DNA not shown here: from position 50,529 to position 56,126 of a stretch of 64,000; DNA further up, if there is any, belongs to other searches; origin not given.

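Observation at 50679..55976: Full-length 1765-aa Lhr helicase in an archaeal context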

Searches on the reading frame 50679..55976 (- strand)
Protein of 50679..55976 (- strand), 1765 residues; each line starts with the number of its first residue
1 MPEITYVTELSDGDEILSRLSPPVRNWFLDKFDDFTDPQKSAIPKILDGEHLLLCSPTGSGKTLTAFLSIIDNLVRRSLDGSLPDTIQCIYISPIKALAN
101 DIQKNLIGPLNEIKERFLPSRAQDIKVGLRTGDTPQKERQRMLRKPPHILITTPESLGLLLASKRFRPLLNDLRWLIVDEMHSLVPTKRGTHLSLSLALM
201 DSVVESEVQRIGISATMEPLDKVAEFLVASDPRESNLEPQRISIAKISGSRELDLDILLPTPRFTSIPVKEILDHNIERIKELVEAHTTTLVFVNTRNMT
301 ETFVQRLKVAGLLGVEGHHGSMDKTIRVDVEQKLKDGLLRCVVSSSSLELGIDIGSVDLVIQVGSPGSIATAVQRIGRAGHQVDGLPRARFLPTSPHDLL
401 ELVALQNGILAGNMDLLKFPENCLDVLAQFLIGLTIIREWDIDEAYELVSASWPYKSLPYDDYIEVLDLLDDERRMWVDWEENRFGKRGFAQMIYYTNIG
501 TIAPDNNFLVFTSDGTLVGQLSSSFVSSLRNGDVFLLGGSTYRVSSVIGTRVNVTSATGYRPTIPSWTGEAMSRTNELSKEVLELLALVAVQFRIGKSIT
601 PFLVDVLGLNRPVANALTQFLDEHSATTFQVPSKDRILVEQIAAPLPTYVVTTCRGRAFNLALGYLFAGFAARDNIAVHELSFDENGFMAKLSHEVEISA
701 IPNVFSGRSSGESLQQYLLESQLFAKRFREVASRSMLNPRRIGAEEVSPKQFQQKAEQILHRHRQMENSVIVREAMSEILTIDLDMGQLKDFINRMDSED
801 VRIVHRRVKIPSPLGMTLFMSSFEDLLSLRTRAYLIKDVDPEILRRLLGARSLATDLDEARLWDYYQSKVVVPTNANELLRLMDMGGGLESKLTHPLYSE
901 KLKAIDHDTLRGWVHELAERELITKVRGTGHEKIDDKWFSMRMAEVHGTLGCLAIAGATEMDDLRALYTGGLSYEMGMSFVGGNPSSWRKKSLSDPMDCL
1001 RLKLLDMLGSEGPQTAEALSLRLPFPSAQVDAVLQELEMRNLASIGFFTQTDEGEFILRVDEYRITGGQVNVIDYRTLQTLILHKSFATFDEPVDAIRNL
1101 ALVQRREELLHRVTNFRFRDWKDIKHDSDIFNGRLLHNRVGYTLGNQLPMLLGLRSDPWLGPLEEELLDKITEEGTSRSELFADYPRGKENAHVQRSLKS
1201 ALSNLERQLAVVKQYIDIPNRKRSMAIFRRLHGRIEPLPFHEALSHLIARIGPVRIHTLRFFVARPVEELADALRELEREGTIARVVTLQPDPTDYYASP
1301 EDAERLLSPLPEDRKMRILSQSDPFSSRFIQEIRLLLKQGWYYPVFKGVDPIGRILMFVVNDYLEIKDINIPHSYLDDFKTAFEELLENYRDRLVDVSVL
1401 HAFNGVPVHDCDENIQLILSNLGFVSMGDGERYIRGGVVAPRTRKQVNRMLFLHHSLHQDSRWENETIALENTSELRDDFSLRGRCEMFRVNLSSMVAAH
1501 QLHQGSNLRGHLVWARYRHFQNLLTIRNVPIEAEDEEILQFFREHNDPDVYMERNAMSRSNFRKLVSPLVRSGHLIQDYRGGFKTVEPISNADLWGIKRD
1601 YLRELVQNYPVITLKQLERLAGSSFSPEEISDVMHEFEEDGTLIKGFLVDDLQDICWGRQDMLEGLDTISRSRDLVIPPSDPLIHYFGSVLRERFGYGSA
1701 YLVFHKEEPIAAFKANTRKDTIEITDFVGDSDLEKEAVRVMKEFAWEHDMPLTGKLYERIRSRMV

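Call 4: search_protein_families(library=pfam, proteins=[window:50679-55976:-], max_evalue=1)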
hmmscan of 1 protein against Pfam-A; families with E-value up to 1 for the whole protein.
window:50679-55976:- (1765 aa): 11 families
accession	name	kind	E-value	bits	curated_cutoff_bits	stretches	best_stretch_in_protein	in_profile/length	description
PF00270.35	DEAD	-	4e-32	111.7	26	1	36-219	1-163/167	DEAD/DEAH box helicase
PF08494.16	DEAD_assoc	-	4.2e-32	112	23.5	1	631-815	1-191/191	DEAD/H associated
PF19306.5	WH_Lhr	-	2.4e-27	95.8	27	1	409-560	3-164/168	Large helicase-related protein, winged helix domain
PF00271.37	Helicase_C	-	3.1e-20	72.9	23.5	1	277-380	3-107/110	Helicase conserved C-terminal domain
PF04851.21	ResIII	-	2.5e-07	31.2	22.5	1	36-218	5-163/164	Type III restriction enzyme, res subunit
PF06224.18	AlkZ-like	-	7.2e-07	29.6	25.9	1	1157-1325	82-251/329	DNA glycosylase AlkZ-like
PF23234.1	WH4_Lhr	-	0.00076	19.5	27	1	1602-1670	12-79/87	Large helicase-related protein, winged-helix domain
PF04055.27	Radical_SAM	-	0.0066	17.1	29.5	1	1262-1390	25-140/166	Radical SAM superfamily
PF17782.7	DprA_WH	-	0.015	15.8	22.9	1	1000-1041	13-53/61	DprA winged helix domain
PF13338.12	AbiEi_4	-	0.081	13.5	25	0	1601-1625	2-26/49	Transcriptional regulator, AbiEi antitoxin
PF01978.25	TrmB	-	0.23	11.8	25.6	0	1007-1043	17-52/68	Sugar-specific transcriptional regulator TrmB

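Call 5: search_protein_families(library=ncbifam, proteins=[window:50679-55976:-], max_evalue=1)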
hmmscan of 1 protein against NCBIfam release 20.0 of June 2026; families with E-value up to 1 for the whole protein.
window:50679-55976:- (1765 aa): 34 families (the best 25 are shown)
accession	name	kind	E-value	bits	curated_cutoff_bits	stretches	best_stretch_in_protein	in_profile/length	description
NF010338.0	PRK13767.1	equivalog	8.8e-227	755.4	849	1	6-847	5-867/877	ATP-dependent helicase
TIGR04121.1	DEXH_lig_assoc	equivalog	4e-146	487.9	850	1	23-838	2-797/804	ligase-associated DNA damage response DEXH box helicase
NF007284.0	PRK09751.1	equivalog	3.4e-122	409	1496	2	305-858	342-915/1538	ATP-dependent helicase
TIGR03817.1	DECH_helic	hypoth_equivalog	3.4e-27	95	874.1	1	41-382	43-373/742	helicase/secretion neighborhood putative DEAH-box helicase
NF002654.0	PRK02362.1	equivalog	2.2e-20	72.5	887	1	37-308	26-264/739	ATP-dependent DNA helicase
NF008744.0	PRK11776.1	equivalog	4.4e-18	65.1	524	1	32-381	24-335/460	ATP-dependent RNA helicase DbpA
NF001308.0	PRK00254.1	equivalog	4.9e-18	64.7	1216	2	34-230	23-192/720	ATP-dependent DNA helicase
NF008394.0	PRK11192.1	equivalog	1.4e-16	60.4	507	1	33-380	24-339/441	ATP-dependent RNA helicase SrmB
NF053631.1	RNA_helic_CshA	equivalog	1.3e-15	57.2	646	1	32-381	19-330/434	degradosome RNA helicase CshA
NF040935.1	helicase_Hel308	equivalog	3.7e-15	55.1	1200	1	36-308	28-268/704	ATP-dependent DNA helicase Hel308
NF053636.1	DDHlcsCsdAPsy1082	equivalog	8.7e-15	54.2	890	1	33-381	24-336/512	DEAD/DEAH box helicase CsdA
NF053711.1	RNA_heli_RhlE1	exception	1.2e-13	50.6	750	1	32-381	21-337/434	RNA helicase RhlE1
NF002251.0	PRK01172.1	equivalog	7.1e-12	44.4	891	1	35-307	23-256/674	ATP-dependent DNA helicase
TIGR00614.1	recQ_fam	subfamily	2.4e-11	43.1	219.8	1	280-399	216-335/470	RecQ family ATP-dependent DNA helicase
NF010337.0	PRK13766.1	equivalog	4.3e-11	41.7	610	2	285-385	364-471/781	Hef nuclease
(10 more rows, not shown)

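Call 9: search_solved_structures(query=window:50679-55976:-, max_evalue=0.01, show_alignments=0)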
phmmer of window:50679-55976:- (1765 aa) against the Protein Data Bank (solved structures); distinct sequences matched with E-value up to 0.01: 144 (the best 60 are shown).
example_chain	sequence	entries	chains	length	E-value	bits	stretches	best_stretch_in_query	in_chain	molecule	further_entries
5v9x_A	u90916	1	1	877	8.2e-111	374.8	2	12-308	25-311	ATP-dependent DNA helicase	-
7lhl_A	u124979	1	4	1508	2.5e-110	373.2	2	11-308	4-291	ATP-dependent DNA helicase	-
6znp_A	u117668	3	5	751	2.7e-23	84.7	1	33-382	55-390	Uncharacterized ATP-dependent helicase YprA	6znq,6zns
6qdv_B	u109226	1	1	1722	8.3e-19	69.8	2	49-232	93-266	U5 small nuclear ribonucleoprotein 200 kDa helicase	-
4f92_B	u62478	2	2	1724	8.3e-19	69.8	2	49-232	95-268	U5 small nuclear ribonucleoprotein 200 kDa helicase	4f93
4f91_B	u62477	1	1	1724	8.3e-19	69.8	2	49-232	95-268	U5 small nuclear ribonucleoprotein 200 kDa helicase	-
5urj_A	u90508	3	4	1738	8.5e-19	69.8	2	49-232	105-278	U5 small nuclear ribonucleoprotein 200 kDa helicase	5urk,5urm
4kit_B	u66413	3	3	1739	8.6e-19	69.8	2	49-232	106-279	U5 small nuclear ribonucleoprotein 200 kDa helicase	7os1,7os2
6s8q_B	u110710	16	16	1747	8.7e-19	69.7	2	49-232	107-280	U5 small nuclear ribonucleoprotein 200 kDa helicase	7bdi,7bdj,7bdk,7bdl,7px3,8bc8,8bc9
6s8o_B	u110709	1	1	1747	1.3e-18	69.1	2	49-232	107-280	U5 small nuclear ribonucleoprotein 200 kDa helicase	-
3jcr_C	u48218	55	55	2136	1.7e-18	68.7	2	49-232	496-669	hBrr2 | U5 small nuclear ribonucleoprotein 200 kDa helicase | Brr2, U5 small nuclear ribonucleoprotein 200 kDa helicase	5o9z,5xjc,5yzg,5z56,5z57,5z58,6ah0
6s9i_B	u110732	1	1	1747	6.4e-18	66.9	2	49-232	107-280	U5 small nuclear ribonucleoprotein 200 kDa helicase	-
8ro0_B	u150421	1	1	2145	2.6e-15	58.2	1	45-228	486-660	U5 small nuclear ribonucleoprotein 200 kDa helicase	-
7zpq_CA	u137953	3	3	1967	4.1e-15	57.5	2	48-229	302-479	SLH1 isoform 1 | RQC trigger complex helicase SLH1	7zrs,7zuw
8alz_B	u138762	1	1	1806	5.3e-13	50.6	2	49-227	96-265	Activating signal cointegrator 1 complex subunit 3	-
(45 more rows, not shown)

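Call 15: find_encoding_contigs(protein=window:50679-55976:-, flank=3000, max_places=6)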
Protein window:50679-55976:- (1765 aa): 9 contigs read that carry it; 6 places shown.
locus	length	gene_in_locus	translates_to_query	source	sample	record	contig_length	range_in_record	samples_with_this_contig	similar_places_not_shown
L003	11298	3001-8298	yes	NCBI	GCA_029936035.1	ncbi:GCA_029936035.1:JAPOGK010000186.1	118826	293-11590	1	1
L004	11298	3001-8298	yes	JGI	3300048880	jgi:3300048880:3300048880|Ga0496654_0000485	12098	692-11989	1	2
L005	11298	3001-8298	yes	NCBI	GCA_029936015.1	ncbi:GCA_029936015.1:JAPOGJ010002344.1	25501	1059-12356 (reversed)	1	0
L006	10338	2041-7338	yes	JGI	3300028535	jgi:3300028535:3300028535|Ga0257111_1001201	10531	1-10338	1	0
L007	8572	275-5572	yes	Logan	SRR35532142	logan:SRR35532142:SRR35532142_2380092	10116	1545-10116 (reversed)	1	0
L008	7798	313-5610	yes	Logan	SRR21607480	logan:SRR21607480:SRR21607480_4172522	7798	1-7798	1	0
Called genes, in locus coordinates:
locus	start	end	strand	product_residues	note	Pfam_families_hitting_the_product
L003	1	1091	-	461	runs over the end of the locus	?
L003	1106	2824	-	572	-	PF00587:tRNA-synt_2b, PF03129:HGTP_anticodon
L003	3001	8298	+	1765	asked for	PF00270:DEAD, PF04851:ResIII (weak), PF00271:Helicase_C, PF19306:WHD_Lhr, PF08494:DEAD_assoc, PF06224:AlkZ-like (weak)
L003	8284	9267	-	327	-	PF09721:Exosortase_EpsH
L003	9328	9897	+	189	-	PF13580:SIS_2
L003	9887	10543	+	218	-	PF00702:Hydrolase (weak), PF13242:Hydrolase_like (faint)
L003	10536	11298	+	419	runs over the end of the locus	PF22641:TiaS_TCKD, PF08489:TiaS_FLD, PF23783:Zn_ribbon_TiaS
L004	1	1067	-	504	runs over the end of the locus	PF03215:Rad17, PF13191:AAA_16 (faint), PF00004:AAA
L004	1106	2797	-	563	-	PF00587:tRNA-synt_2b, PF03129:HGTP_anticodon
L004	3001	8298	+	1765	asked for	PF00270:DEAD, PF04851:ResIII (weak), PF00271:Helicase_C, PF19306:WHD_Lhr, PF08494:DEAD_assoc, PF06224:AlkZ-like (weak)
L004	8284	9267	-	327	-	PF09721:Exosortase_EpsH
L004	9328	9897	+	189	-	PF13580:SIS_2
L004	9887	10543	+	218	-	PF00702:Hydrolase (weak), PF13242:Hydrolase_like (faint)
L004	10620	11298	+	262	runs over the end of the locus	?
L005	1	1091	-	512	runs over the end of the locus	PF03215:Rad17, PF13191:AAA_16 (faint), PF00004:AAA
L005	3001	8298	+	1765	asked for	PF00270:DEAD, PF04851:ResIII (weak), PF00271:Helicase_C, PF19306:WHD_Lhr, PF08494:DEAD_assoc, PF06224:AlkZ-like (weak)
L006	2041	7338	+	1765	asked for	PF00270:DEAD, PF04851:ResIII (weak), PF00271:Helicase_C, PF19306:WHD_Lhr, PF08494:DEAD_assoc, PF06224:AlkZ-like (weak)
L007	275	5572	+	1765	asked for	PF00270:DEAD, PF04851:ResIII (weak), PF00271:Helicase_C, PF19306:WHD_Lhr, PF08494:DEAD_assoc, PF06224:AlkZ-like (weak)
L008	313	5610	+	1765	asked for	PF00270:DEAD, PF04851:ResIII (weak), PF00271:Helicase_C, PF19306:WHD_Lhr, PF08494:DEAD_assoc, PF06224:AlkZ-like (weak)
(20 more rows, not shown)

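Call 109: search_protein_families(library=padloc, proteins=[window:50679-55976:-], max_evalue=0.001)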
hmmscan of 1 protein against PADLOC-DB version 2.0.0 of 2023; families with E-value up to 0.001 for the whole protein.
window:50679-55976:- (1765 aa): 46 families (the best 25 are shown)
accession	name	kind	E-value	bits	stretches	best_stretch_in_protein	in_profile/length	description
PDLC02897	DpdJ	-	1.4e-132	442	2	14-588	79-667/1570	DpdJ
PDLC02503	BrxHI|BrxHII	-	1.3e-72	243.1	1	35-592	25-554/698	BrxHI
PDLC03960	SngC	-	3.9e-68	228.8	1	18-586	7-577/720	-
PDLC02501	BrxHI|BrxHII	-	1.2e-44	150.6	1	39-570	28-535/925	BrxHI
PDLC03928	PsyrT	-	1.7e-18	64.3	2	283-384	237-337/689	-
PDLC00035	DruE3|DruE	-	3.8e-16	56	2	51-243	121-325/1460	SNF2 family N-terminal domain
PDLC00188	HamB1|HamB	-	3.5e-15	53.2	1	46-232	255-424/1037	DEAD-box helicase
PDLC02870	DpdF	-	3e-14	50.4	1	264-399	203-335/534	DpdF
PDLC02864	DpdF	-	2.7e-13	47.6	1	280-399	225-343/610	DpdF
PDLC02896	DpdJ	-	1.1e-12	44.5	1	342-382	584-624/1487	DpdJ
PDLC02861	DpdF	-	1.4e-12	44.8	1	285-403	235-352/611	DpdF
PDLC00037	DruE3|DruE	-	1.8e-12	43.8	2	329-382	1047-1100/2055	SNF2 family N-terminal domain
PDLC00036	DruE3|DruE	-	2.8e-12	42.5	2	54-188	113-254/2023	SNF2 family N-terminal domain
PDLC02872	DpdF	-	1.2e-11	41.8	1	291-400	399-511/859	DpdF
PDLC01252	Cas3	-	4.6e-11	40.7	1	52-379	2-285/324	CAS-I; effector_G3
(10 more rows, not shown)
